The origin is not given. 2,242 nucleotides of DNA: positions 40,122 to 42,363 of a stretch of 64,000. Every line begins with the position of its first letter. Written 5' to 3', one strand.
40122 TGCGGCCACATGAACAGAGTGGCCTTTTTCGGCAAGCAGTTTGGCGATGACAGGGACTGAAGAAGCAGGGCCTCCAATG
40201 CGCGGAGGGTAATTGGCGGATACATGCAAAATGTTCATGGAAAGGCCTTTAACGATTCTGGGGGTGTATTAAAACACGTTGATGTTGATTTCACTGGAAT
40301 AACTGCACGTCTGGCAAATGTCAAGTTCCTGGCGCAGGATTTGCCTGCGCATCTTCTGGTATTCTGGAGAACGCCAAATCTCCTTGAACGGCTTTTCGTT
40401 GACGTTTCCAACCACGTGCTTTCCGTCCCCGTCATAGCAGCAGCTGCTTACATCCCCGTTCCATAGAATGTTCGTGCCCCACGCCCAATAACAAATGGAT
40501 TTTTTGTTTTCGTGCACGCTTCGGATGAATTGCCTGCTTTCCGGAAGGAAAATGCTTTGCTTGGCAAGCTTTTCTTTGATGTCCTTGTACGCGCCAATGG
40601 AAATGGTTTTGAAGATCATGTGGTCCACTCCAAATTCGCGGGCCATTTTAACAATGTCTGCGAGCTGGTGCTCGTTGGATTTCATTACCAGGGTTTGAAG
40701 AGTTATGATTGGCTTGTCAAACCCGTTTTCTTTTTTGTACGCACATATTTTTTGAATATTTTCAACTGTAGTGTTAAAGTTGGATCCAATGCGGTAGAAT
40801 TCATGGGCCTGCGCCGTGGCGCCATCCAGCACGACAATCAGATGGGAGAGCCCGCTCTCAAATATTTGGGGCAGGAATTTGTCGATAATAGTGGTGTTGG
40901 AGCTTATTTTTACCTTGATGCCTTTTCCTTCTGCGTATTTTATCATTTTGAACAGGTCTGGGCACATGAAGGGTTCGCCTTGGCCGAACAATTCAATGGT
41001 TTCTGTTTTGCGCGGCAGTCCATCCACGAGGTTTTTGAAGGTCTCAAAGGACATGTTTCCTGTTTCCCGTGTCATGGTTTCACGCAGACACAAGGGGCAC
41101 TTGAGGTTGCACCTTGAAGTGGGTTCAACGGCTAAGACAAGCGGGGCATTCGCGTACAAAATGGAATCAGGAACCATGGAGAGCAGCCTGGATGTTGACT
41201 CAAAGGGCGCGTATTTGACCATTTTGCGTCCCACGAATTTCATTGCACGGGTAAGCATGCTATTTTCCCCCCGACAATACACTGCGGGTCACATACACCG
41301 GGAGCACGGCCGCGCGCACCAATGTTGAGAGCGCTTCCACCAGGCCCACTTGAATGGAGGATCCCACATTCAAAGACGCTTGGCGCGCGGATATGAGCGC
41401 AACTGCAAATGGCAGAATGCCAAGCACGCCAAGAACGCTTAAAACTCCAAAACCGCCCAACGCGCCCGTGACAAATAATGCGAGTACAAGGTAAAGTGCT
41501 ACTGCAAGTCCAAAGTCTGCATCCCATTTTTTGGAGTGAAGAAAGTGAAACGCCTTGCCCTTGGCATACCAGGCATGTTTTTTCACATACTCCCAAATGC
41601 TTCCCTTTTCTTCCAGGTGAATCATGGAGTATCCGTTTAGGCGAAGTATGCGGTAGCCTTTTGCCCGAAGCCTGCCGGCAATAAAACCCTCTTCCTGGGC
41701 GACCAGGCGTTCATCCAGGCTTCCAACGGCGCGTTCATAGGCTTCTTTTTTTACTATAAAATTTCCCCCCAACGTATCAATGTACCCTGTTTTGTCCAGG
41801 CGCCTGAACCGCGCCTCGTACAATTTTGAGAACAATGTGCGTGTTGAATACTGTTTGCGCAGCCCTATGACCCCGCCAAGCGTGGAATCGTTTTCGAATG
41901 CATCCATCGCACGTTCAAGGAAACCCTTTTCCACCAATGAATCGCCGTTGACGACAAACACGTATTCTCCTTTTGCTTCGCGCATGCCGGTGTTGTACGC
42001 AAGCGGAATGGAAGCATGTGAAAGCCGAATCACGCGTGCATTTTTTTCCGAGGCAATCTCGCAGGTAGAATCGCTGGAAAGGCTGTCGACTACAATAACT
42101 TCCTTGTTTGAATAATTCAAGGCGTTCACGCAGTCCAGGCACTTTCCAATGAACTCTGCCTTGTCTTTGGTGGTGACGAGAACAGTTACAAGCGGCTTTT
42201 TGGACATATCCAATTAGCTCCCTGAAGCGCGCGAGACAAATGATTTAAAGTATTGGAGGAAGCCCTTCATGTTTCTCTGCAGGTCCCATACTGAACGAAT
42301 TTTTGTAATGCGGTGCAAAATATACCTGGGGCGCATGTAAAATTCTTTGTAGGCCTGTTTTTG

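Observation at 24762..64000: Glycan-assembly supercluster next to aglB carrying five B12-binding radical SAM genes plus one SPASM radical SAM gene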

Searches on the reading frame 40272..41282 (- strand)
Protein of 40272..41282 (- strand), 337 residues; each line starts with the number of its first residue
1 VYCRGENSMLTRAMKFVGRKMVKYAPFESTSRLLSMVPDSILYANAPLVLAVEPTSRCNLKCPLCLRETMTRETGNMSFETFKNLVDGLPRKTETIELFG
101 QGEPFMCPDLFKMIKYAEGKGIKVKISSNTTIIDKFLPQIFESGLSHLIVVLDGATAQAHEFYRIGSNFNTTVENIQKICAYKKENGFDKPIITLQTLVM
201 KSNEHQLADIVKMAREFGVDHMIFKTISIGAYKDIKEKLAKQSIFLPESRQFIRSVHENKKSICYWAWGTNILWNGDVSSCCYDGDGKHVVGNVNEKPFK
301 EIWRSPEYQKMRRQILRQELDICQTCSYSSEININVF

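Call 5: search_protein_families(library=pfam, proteins=[window:40272-41282:-], max_evalue=0.001)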
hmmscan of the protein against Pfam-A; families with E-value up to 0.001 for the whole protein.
window:40272-41282:- (337 aa): 3 families
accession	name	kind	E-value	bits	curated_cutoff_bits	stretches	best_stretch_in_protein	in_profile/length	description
PF13186.11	SPASM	-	5.8e-15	55.8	21.5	1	264-326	1-66/67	Iron-sulfur cluster-binding domain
PF04055.27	Radical_SAM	-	1.9e-14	54.6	29.5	1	52-213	1-165/166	Radical SAM superfamily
PF13353.11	Fer4_12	-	0.00061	20.5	22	0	56-160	13-121/137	4Fe-4S single cluster domain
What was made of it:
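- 40269..41282 (-): SPASM/twitch-like radical SAM. Pfam SPASM 55.8 bits and Radical_SAM 54.6 bits (call 5).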

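Call 8: search_protein_families(library=ncbifam, proteins=[window:40272-41282:-], max_evalue=0.001)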
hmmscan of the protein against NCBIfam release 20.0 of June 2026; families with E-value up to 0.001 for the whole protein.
window:40272-41282:- (337 aa): 55 families (the best 25 are shown)
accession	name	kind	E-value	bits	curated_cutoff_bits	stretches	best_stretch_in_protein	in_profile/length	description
TIGR04317.1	W_rSAM_matur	equivalog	1e-43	149.8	380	2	50-226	6-183/349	tungsten cofactor oxidoreductase radical SAM maturase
TIGR04311.1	rSAM_Geo_metal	subfamily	5.7e-31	108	400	2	47-258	2-213/423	radical SAM/SPASM family putative metalloenzyme maturase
TIGR04545.1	rSAM_ahbD_hemeb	equivalog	4.3e-29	102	500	1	50-238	2-187/339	heme b synthase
TIGR04055.1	rSAM_NirJ2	equivalog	1.7e-27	96.8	500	1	53-242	5-190/326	putative heme d1 biosynthesis radical SAM protein NirJ2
TIGR04054.1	rSAM_NirJ1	equivalog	3.2e-24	85.3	650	1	49-258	37-238/387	putative heme d1 biosynthesis radical SAM protein NirJ1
TIGR04546.1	rSAM_ahbC_deAc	equivalog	1.2e-23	83.5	650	1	50-257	41-240/390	12,18-didecarboxysiroheme deacetylase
TIGR03962.1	mycofact_rSAM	equivalog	1.3e-23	83.7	265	1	45-239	9-198/339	mycofactocin radical SAM maturase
TIGR04053.2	TIGR04053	equivalog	2.4e-22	79.7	395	1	44-235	4-195/366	TIGR04053 family radical SAM/SPASM domain-containing protein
NF050035.1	rSAM_WgK_link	exception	3.8e-21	75.5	650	1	43-228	4-185/367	radical SAM/SPASM peptide maturase WgkB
TIGR04347.1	pseudo_SAM_Halo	equivalog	2e-20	73.4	525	1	51-258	41-240/390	TIGR04347 family pseudo-SAM/SPASM protein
TIGR04051.1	rSAM_NirJ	equivalog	4e-19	68.8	515.45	1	55-227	9-176/354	heme d1 biosynthesis radical SAM protein NirJ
NF045574.1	sacti_mat_StsB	exception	5.6e-19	68.3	625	1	55-220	103-262/466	StsB family radical SAM/SPASM domain sactipeptide maturase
NF033640.1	N_Twi_rSAM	subfamily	5.8e-18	65.2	170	2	261-329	2-72/398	twitch domain-containing radical SAM protein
TIGR04303.1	GeoRSP_rSAM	equivalog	7.3e-15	55.3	400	1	46-227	3-177/325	GeoRSP system radical SAM/SPASM protein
TIGR04133.1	rSAM_w_lipo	hypoth_equivalog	1.2e-14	54.1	425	1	51-259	27-234/350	TIGR04133 family radical SAM/SPASM protein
NF045702.1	rSAM_GDGT_ether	equivalog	1e-13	50.8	450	1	51-254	89-294/486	tetraether lipid synthase Tes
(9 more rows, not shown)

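Call 33: search_solved_structures(query=window:40272-41282:-, max_evalue=0.001)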
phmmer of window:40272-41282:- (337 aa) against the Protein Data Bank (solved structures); distinct sequences matched with E-value up to 0.001: 6.
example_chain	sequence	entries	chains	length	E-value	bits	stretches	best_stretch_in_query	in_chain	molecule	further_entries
7tol_A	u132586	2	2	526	2.8e-13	53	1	48-248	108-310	glycerol dibiphytanyl glycerol tetraether - macrocyclic archaeol synthase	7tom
7vob_C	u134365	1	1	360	6.6e-10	41.9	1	55-166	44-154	Cytosylglucuronate decarboxylase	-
7voc_C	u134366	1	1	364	6.8e-10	41.8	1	55-166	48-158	Cytosylglucuronate decarboxylase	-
4m7t_A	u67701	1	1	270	2.6e-08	36.6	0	276-328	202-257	BtrN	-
4m7s_A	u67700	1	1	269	3.4e-08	36.3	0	276-328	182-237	BtrN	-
6c8v_A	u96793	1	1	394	3.2e-05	26.5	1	45-222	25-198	Coenzyme PQQ synthesis protein E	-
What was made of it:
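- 40269..41282 (-): Weak PDB relatives are GDGT-MAS, BlsE and BtrN (call 33).
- On Tetraether lipid synthase Tes / GDGT-MAS (NF045702): The SPASM gene scores 50.8 bits (call 8) and 53 bits against PDB 7tol (call 33).
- The SPASM gene's best PDB sequence match is GDGT-MAS, at 53 bits (call 33).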

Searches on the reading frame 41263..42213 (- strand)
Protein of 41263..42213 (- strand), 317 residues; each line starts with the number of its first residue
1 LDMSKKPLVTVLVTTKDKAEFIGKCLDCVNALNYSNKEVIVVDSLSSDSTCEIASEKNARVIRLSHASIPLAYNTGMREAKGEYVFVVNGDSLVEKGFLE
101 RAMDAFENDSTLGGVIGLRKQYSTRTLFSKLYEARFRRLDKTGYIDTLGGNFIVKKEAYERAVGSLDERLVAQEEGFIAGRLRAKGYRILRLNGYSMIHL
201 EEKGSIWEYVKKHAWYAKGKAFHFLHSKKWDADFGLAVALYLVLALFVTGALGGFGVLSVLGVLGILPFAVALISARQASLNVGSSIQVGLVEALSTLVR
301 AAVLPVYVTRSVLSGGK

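Call 5: search_protein_families(library=pfam, proteins=[window:41263-42213:-], max_evalue=0.001)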
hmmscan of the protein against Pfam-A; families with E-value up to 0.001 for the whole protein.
window:41263-42213:- (317 aa): 5 families
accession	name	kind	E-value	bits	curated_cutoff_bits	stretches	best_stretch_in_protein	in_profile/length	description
PF00535.33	Glycos_transf_2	-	2.7e-20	73.4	23.3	1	10-160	1-165/168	Glycosyl transferase family 2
PF13641.12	Glyco_tranf_2_3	-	1.7e-11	45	27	1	9-213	3-224/230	Glycosyltransferase like family 2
PF13712.12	Glyco_tranf_2_5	-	0.00024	21.3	27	1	46-120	17-95/210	Glycosyltransferase like family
PF13632.12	Glyco_trans_2_3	-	0.0003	21.1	27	1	84-272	1-197/198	Glycosyl transferase family group 2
PF10111.15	Glyco_tranf_2_2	-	0.00061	19.8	27.3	0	15-101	8-101/276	Glycosyltransferase like family 2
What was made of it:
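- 41260..42213 (-): GT2_d. Pfam Glycos_transf_2 73 bits (call 5).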

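Call 24: search_protein_families(library=ncbifam, proteins=[window:41263-42213:-], max_evalue=0.00001)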
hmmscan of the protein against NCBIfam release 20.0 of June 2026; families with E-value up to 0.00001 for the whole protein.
window:41263-42213:- (317 aa): 13 families
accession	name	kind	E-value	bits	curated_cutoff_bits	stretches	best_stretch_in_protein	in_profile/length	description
TIGR03965.1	mycofact_glyco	equivalog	5.1e-20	71.8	280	1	5-299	72-381/467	mycofactocin biosynthesis glycosyltransferase MftF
TIGR04283.1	glyco_like_mftF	equivalog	2.6e-13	50.1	182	1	10-189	2-175/221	TIGR04283 family arsenosugar biosynthesis glycosyltransferase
NF041875.1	EPS_EpsD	equivalog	5.1e-13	49.1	370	1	9-218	1-225/325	exopolysaccharide biosynthesis glycosyltransferase EpsD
TIGR03937.1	PgaC_IcaA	equivalog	5.6e-13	48.6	422.3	1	2-189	40-240/407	poly-beta-1,6-N-acetyl-D-glucosamine synthase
NF038299.1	EPS_HpsN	equivalog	1.1e-11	44.3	425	1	7-117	1-117/317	hormogonium polysaccharide biosynthesis glycosyltransferase HpsN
NF007482.0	PRK10073.1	equivalog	2.5e-10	39.9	423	1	3-109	2-113/334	glycosyltransferase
TIGR04182.1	glyco_TIGR04182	equivalog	6e-09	35.7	325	1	9-131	2-121/293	S-layer glycoprotein N-glycosyltransferase AglJ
NF047683.1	TeichurnBiosyTuaG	equivalog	1e-08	35.1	400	1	4-106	3-111/252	teichuronic acid biosynthesis protein TuaG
TIGR03469.1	HpnB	hypoth_equivalog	3.1e-07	29.8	379.25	0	5-59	42-97/386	hopene-associated glycosyltransferase HpnB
NF010496.0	PRK13915.1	equivalog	1.2e-06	27.9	262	1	6-93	30-120/307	glucosyl-3-phosphoglycerate synthase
NF045692.1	OglycostaseCruG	equivalog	4.6e-06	25.8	600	1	9-64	43-98/386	2'-O-glycosyltransferase CruG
TIGR03111.1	glyc2_xrt_Gpos1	hypoth_equivalog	4.7e-06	25.6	363.95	1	4-118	46-168/439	TIGR03111 family XrtG-associated glycosyltransferase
NF041391.1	DPhHxTase_Halo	equivalog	7.8e-06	25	375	0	15-88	3-75/213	dolichyl-phosphate hexose transferase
